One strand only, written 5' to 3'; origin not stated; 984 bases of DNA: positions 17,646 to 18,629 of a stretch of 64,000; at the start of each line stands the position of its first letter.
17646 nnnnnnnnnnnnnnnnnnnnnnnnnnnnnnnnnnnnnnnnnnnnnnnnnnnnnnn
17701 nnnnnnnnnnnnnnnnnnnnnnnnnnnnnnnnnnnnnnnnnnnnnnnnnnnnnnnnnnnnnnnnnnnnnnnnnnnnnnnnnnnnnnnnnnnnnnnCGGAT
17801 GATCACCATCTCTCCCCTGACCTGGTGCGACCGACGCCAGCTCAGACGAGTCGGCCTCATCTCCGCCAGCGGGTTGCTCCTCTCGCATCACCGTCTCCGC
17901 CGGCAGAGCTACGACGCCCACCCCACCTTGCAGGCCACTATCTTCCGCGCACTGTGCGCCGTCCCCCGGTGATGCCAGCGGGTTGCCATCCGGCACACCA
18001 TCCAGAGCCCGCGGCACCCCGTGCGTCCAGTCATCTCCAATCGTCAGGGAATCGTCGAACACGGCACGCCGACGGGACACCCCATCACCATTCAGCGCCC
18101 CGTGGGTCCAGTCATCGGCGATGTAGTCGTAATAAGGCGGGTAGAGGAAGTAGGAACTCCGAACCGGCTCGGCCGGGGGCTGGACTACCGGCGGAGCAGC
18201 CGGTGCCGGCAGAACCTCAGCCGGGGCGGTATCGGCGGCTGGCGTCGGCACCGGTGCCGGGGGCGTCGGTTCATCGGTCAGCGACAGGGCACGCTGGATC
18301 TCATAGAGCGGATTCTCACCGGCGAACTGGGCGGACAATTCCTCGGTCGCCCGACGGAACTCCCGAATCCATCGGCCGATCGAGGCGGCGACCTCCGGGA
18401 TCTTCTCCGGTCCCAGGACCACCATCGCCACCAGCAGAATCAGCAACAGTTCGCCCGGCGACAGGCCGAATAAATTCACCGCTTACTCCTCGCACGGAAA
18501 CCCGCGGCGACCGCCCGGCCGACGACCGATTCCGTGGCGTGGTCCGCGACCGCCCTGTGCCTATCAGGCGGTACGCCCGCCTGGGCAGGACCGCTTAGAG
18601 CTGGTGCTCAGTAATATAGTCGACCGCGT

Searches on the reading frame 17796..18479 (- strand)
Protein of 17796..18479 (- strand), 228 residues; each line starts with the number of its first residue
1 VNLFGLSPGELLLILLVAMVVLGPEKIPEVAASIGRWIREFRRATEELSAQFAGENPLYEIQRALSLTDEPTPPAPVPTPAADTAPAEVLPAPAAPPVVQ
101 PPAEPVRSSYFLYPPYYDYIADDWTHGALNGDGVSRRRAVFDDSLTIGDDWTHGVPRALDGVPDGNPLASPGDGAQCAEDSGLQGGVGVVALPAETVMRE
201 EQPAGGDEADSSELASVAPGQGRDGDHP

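Call 40: search_protein_families(library=pfam, proteins=[window:17796-18479:-], max_evalue=0.001)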
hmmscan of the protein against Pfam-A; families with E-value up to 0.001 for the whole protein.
window:17796-18479:- (228 aa): 1 family
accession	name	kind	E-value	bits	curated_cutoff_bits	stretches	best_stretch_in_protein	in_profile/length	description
PF02416.21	TatA_B_E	-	2.3e-13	49.6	21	1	6-50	1-45/53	mttA/Hcf106 family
